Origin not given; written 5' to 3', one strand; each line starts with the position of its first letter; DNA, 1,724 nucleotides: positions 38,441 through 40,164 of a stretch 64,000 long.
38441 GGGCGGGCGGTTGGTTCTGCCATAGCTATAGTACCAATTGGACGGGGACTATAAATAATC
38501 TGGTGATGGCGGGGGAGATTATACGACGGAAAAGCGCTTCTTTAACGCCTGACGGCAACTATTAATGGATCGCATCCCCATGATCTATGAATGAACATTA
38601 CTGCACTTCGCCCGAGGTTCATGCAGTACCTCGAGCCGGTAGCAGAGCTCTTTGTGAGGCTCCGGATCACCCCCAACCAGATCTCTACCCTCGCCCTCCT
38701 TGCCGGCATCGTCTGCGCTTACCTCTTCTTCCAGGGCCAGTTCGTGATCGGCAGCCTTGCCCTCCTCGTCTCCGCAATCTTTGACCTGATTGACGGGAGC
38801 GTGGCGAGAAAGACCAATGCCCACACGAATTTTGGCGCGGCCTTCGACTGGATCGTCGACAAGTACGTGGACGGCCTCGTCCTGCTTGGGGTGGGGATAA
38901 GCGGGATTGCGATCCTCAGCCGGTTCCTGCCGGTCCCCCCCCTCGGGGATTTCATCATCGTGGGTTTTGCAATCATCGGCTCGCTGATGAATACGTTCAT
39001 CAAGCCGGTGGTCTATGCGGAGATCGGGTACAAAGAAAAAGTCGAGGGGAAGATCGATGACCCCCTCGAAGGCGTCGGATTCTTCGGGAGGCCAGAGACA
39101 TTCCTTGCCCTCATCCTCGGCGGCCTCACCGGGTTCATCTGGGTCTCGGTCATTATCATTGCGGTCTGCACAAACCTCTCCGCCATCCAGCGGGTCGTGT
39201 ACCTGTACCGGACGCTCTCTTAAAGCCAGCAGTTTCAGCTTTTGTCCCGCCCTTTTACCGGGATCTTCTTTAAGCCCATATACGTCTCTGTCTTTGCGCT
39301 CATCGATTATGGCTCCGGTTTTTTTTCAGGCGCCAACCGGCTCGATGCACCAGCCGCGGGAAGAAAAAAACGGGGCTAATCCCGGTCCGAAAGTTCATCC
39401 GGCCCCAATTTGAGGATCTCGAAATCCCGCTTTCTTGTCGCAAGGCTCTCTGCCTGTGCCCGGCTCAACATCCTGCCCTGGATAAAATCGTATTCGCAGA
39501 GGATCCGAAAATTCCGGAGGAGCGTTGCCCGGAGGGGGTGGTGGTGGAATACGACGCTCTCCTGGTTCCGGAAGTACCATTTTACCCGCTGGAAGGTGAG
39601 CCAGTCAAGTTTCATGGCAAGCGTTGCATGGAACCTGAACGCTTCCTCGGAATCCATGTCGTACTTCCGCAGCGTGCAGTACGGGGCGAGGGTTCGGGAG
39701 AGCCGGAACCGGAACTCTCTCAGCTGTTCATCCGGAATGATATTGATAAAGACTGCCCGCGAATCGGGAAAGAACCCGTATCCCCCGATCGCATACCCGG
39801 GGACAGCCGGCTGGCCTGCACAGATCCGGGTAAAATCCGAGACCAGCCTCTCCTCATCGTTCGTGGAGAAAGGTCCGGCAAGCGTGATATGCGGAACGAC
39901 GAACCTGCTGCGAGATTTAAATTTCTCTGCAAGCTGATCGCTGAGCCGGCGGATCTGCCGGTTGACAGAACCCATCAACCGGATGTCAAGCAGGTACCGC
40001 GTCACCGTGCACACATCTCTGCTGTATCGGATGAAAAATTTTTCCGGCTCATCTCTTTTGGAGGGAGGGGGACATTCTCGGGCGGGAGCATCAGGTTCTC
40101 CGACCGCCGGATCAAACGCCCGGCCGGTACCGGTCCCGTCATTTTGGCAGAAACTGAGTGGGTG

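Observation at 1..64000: Selective genome erosion: about 30% of host genes are relics while core genes are intact, suggesting a recently host-restricted methanogen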

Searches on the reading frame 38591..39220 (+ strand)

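Call 22: search_protein_families(library=pfam, max_evalue=0.001, proteins=[window:38591-39220:+])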
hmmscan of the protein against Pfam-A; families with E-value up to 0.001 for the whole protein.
window:38591-39220:+ (210 aa): 1 family
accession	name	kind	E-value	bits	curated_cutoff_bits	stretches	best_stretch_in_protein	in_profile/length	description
PF01066.26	CDP-OH_P_transf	-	1.8e-15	58.1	22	1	26-155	2-121/152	CDP-alcohol phosphatidyltransferase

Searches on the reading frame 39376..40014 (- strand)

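Call 22: search_protein_families(library=pfam, max_evalue=0.001, proteins=[window:39376-40014:-])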
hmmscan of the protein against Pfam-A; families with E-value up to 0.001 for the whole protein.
window:39376-40014:- (212 aa): 2 families
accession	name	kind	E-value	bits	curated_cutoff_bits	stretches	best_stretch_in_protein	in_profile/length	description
PF13563.12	2_5_RNA_ligase2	-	1.9e-21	77.2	27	1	20-156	8-138/152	2'-5' RNA ligase superfamily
PF02834.22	LigT_PEase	-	7.8e-05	23.2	23.3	0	16-83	6-78/87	LigT like Phosphoesterase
